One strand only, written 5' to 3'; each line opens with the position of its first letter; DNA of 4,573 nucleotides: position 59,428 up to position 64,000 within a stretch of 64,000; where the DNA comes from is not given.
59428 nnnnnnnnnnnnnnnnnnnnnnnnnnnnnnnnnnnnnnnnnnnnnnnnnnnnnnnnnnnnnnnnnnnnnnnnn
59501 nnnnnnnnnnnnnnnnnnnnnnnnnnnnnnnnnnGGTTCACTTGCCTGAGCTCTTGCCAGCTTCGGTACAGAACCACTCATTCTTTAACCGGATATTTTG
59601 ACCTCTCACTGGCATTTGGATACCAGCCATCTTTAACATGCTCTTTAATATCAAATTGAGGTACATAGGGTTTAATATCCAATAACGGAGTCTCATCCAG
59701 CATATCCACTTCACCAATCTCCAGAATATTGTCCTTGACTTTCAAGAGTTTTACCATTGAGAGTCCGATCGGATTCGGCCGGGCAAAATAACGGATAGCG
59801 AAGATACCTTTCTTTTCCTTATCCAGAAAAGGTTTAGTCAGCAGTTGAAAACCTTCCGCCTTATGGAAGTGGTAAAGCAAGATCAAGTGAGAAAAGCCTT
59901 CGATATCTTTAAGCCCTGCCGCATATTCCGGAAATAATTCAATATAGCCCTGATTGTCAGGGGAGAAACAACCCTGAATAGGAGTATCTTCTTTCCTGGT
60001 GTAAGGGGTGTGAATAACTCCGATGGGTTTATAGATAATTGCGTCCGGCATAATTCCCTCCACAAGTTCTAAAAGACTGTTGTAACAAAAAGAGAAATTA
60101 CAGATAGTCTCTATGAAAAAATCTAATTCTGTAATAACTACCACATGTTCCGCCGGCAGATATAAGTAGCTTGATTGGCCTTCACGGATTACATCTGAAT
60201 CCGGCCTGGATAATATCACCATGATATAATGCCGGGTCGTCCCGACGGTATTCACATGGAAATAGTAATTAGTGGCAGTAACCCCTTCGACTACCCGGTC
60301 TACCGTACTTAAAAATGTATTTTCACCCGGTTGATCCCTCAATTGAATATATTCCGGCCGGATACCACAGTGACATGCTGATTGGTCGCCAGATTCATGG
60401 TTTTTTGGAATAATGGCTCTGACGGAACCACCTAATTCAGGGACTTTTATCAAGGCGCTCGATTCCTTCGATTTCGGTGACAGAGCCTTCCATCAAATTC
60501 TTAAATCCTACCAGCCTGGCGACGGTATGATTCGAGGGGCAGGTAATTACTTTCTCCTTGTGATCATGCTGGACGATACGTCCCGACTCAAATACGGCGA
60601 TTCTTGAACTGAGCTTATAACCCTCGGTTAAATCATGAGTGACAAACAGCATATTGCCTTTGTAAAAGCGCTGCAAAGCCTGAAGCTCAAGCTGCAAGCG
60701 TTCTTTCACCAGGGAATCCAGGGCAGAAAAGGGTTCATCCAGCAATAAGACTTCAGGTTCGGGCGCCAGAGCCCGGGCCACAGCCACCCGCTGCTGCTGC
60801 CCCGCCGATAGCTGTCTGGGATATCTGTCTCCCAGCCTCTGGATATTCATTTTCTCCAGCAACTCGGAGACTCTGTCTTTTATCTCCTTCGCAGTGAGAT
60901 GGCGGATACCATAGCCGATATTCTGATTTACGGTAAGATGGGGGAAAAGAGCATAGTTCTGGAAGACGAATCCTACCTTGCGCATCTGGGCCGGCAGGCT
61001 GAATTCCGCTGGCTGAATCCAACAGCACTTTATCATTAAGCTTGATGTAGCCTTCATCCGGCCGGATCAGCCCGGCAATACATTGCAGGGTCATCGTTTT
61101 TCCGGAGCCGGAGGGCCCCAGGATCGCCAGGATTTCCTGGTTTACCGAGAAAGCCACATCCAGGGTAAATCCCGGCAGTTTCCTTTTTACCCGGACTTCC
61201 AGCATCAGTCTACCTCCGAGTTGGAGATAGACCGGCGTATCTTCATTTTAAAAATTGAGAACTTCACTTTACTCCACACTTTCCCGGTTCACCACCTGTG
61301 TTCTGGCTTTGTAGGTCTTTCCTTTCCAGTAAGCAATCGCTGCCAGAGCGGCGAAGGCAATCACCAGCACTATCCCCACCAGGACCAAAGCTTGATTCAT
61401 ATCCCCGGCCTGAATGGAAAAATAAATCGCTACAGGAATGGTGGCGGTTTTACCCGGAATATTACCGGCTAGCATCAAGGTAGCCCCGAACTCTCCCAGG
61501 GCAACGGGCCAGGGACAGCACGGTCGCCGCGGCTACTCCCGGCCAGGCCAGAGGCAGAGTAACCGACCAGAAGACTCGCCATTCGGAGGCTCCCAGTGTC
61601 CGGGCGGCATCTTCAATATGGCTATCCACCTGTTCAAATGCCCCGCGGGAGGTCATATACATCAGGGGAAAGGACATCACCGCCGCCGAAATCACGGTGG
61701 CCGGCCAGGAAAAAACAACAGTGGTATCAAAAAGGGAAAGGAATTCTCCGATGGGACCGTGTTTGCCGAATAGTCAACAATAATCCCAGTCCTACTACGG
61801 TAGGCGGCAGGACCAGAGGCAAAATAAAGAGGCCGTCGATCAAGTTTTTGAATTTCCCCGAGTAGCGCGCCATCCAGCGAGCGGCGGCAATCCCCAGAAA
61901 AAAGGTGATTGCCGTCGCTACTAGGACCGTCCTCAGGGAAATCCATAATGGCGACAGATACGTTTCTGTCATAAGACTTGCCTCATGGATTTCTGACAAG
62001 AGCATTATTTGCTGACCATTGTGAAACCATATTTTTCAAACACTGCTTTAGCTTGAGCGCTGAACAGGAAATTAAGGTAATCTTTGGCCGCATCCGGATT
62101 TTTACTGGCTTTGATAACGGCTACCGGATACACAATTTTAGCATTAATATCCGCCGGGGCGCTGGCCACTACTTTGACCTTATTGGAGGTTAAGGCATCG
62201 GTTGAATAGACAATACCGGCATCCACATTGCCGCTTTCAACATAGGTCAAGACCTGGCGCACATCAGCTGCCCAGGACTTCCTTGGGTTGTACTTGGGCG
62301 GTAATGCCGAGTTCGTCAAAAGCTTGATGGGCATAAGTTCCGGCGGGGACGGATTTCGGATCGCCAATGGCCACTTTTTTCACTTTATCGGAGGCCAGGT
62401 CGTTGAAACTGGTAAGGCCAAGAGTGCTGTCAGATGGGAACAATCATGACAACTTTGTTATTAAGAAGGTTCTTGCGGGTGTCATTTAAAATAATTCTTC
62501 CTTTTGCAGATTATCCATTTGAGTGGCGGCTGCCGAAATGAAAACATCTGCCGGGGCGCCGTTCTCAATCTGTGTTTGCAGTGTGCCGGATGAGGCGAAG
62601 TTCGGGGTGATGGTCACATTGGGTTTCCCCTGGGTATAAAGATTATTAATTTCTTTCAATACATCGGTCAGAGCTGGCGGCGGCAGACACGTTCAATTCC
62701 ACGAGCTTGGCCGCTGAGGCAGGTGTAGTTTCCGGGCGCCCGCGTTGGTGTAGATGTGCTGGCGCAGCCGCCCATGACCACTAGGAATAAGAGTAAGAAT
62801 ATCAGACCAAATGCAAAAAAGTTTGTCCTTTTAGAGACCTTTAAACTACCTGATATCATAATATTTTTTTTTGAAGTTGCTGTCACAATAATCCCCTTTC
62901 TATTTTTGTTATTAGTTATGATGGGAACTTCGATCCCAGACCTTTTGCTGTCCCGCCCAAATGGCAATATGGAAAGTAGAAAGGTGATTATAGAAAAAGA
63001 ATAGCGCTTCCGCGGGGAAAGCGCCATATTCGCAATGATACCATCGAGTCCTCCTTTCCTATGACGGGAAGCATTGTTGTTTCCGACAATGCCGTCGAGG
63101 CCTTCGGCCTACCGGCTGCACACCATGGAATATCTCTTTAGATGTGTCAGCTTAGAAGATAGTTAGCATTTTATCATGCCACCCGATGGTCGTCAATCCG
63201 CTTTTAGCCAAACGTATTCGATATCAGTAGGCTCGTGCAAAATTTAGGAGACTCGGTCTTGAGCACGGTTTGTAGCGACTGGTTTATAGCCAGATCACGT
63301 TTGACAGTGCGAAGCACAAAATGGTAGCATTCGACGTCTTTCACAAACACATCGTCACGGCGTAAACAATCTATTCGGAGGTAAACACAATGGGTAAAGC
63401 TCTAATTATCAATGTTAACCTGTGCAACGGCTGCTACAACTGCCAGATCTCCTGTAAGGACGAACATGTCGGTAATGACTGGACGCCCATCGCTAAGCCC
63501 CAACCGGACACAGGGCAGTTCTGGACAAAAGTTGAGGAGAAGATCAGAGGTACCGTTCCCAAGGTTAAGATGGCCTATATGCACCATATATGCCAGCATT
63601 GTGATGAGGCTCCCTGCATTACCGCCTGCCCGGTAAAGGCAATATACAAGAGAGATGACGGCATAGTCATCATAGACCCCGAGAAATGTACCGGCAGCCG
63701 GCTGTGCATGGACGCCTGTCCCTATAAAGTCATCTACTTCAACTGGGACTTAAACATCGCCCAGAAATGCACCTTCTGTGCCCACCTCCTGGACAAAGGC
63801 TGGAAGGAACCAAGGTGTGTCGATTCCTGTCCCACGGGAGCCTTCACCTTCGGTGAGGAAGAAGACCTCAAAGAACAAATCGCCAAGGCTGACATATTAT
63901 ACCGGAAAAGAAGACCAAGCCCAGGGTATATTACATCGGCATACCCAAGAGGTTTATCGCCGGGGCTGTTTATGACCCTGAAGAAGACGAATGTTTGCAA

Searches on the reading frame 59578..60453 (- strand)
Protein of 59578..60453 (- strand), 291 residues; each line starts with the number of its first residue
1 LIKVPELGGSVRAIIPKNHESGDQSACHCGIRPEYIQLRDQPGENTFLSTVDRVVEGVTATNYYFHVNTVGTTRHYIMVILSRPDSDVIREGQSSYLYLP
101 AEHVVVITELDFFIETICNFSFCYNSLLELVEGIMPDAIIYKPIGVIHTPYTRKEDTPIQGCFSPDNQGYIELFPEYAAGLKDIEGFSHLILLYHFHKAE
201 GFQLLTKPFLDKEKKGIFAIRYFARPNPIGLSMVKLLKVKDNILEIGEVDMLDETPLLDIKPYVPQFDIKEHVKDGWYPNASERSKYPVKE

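Call 8: search_protein_families(library=pfam, proteins=[window:59578-60453:-])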
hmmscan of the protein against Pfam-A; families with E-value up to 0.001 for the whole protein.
window:59578-60453:- (291 aa): 1 family
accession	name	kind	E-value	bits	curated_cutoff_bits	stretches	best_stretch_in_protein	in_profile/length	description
PF01980.22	TrmO_N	-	1.4e-40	138.5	26.8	1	156-268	1-116/116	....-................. O N-terminal domain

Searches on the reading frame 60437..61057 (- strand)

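Call 8: search_protein_families(library=pfam, proteins=[window:60437-61057:-])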
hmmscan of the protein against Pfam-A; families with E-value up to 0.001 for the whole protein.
window:60437-61057:- (206 aa): 2 families
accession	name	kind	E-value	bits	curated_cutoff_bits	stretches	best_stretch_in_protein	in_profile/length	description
PF00005.33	ABC_tran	-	8.3e-19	69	25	1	23-110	56-136/137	ABC transporter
PF13304.12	AAA_21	-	0.00032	21.3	27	1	16-143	158-300/304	AAA domain, putative AbiEii toxin, Type IV TA system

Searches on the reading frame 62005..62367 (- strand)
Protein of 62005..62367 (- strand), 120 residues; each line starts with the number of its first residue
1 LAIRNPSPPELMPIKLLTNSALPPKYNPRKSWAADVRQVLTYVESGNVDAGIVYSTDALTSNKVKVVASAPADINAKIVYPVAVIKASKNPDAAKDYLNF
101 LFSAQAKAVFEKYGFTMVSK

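Call 72: search_protein_families(library=pfam, proteins=[window:62005-62367:-], max_evalue=0.001)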
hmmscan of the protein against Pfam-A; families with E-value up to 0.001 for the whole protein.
window:62005-62367:- (120 aa): 3 families
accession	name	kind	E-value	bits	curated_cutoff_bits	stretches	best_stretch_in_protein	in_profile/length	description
PF13531.11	SBP_bac_11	-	9.3e-25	88.2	25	1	14-116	121-227/227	Bacterial extracellular solute-binding protein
PF01547.30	SBP_bac_1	-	2.7e-16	60.9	26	1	25-107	207-306/307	Bacterial extracellular solute-binding protein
PF13343.11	SBP_bac_6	-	1.2e-05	25.3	24.6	1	37-115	139-216/245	Bacterial extracellular solute-binding protein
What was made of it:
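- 60437..63169 (-): Moco riboswitch (63035-63169) followed by modA/B/C-like molybdate transporter genes. These probably supply the cofactor metal. All three genes are fragmented, with at least 11 net +1 frameshifts. SBP_bac_11 hit (call 72).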

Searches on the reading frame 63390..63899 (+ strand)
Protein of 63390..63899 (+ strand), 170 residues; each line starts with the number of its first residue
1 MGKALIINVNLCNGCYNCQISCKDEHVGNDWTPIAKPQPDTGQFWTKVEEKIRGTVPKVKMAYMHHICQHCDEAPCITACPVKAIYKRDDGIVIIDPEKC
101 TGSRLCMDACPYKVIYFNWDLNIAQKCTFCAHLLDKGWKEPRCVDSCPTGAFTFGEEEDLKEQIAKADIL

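Call 72: search_protein_families(library=pfam, proteins=[window:63390-63899:+], max_evalue=0.001)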
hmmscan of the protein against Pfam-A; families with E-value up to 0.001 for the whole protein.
window:63390-63899:+ (170 aa): 12 families
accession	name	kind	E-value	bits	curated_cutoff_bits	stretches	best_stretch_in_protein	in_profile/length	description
PF13247.11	Fer4_11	-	9.7e-30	103.2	26.2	1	59-156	1-99/100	4Fe-4S dicluster domain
PF12838.12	Fer4_7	-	3.5e-13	50.2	27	2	68-114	2-52/52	4Fe-4S dicluster domain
PF13237.11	Fer4_10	-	7.7e-13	48.6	25.5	1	93-148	2-53/53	4Fe-4S dicluster domain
PF12837.12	Fer4_6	-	7.9e-12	45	25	1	92-115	1-24/24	4Fe-4S binding domain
PF00037.32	Fer4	-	5.8e-11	42.2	21.1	1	93-116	1-24/24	4Fe-4S binding domain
PF13187.11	Fer4_9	-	2.9e-08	34.1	27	1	68-115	2-52/52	4Fe-4S dicluster domain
PF12797.12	Fer4_2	-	3.1e-07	30.4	24.5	1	92-112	2-22/22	4Fe-4S binding domain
PF12800.12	Fer4_4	-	9.8e-06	25.9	24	0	97-113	1-17/17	4Fe-4S binding domain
PF25160.1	LdpA_Fe-S-bd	-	9.9e-06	25.7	27.6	1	73-115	6-43/49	LdpA Fe-S cluster-binding domain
PF13484.11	Fer4_16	-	2.2e-05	25.5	30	0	142-164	7-30/66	4Fe-4S double cluster binding domain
PF14697.11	Fer4_21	-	2.6e-05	24.7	35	1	67-114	7-56/59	4Fe-4S dicluster domain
PF12798.12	Fer4_3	-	0.00018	22.6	27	0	127-151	1-15/15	4Fe-4S binding domain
